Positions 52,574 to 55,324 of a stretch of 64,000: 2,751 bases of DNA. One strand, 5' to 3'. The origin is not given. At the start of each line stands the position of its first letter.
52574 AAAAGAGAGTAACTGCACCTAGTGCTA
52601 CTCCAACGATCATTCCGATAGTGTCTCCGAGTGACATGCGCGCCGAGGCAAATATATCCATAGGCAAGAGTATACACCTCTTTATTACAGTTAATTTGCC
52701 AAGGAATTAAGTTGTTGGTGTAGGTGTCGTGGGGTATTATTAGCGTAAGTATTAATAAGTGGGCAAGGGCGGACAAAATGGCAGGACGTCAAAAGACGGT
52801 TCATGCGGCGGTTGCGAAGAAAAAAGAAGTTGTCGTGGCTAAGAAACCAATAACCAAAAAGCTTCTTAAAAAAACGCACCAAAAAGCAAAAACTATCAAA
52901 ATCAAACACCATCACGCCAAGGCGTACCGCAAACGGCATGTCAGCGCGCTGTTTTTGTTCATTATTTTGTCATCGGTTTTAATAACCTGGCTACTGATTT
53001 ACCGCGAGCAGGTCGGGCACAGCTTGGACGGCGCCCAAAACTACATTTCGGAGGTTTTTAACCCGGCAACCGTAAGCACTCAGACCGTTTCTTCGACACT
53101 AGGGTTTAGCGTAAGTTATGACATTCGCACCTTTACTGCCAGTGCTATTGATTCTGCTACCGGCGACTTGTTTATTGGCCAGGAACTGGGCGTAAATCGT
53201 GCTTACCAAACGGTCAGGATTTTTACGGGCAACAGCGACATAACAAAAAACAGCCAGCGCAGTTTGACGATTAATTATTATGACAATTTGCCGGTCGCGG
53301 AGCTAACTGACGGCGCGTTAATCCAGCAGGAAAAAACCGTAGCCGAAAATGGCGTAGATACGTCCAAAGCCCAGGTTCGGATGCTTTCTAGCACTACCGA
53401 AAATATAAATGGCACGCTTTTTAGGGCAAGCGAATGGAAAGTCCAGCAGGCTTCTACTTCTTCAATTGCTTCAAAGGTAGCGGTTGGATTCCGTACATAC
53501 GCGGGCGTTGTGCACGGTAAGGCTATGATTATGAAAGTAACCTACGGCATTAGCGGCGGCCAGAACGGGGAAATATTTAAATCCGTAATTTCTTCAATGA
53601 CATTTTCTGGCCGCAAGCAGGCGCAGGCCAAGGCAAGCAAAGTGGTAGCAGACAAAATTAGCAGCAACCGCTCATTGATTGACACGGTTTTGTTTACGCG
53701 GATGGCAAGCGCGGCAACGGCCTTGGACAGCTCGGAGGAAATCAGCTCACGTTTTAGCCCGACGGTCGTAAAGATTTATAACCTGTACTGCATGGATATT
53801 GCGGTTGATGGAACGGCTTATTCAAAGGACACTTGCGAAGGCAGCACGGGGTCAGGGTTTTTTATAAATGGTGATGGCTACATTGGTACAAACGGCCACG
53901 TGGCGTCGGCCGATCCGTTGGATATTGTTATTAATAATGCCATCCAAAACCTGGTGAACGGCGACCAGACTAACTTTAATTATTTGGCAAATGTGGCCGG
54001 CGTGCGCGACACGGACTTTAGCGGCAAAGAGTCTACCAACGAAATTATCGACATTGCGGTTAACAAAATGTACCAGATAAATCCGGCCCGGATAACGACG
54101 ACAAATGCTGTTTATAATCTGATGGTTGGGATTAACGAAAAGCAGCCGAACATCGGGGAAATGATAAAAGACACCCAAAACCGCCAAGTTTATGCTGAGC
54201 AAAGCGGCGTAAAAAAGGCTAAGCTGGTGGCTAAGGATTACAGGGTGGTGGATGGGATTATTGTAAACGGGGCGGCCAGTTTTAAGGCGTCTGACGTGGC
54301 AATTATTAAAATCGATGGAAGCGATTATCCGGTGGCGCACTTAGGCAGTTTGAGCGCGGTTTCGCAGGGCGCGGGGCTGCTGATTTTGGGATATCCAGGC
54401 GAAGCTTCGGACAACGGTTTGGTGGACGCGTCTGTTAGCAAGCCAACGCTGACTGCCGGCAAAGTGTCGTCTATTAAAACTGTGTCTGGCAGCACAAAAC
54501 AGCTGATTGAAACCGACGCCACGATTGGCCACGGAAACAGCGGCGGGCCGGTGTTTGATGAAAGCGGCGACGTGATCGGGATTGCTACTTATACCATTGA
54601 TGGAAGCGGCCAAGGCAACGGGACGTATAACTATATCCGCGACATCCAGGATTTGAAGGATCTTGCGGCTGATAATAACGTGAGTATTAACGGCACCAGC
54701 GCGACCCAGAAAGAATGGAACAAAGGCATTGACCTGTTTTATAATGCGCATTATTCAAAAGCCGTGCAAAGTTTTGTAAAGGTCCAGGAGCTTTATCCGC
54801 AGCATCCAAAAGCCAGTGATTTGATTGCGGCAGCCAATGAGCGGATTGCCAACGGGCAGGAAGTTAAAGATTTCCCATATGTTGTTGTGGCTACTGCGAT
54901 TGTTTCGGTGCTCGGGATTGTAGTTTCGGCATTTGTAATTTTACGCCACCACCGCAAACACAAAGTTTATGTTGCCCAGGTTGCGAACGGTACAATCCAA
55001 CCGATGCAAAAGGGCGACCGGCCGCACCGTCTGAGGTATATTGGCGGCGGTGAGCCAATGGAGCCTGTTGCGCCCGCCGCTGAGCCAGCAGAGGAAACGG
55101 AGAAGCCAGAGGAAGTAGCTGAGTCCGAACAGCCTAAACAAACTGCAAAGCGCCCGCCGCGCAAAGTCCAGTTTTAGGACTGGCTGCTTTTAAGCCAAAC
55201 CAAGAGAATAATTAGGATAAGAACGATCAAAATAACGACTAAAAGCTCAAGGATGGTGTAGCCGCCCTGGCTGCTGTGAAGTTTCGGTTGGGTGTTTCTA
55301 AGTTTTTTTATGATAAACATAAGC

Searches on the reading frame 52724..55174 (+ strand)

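Call 73: search_protein_families(library=pfam, proteins=[window:52724-55174:+], max_evalue=0.001)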
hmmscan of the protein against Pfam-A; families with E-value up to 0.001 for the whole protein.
window:52724-55174:+ (817 aa): 2 families
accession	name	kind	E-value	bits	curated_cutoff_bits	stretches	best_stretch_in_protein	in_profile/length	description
PF13365.12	Trypsin_2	-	1.3e-20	75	27.6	1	496-620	28-144/144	Trypsin-like peptidase domain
PF00089.32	Trypsin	-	3.7e-09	37.2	20.6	1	507-640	69-215/220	Trypsin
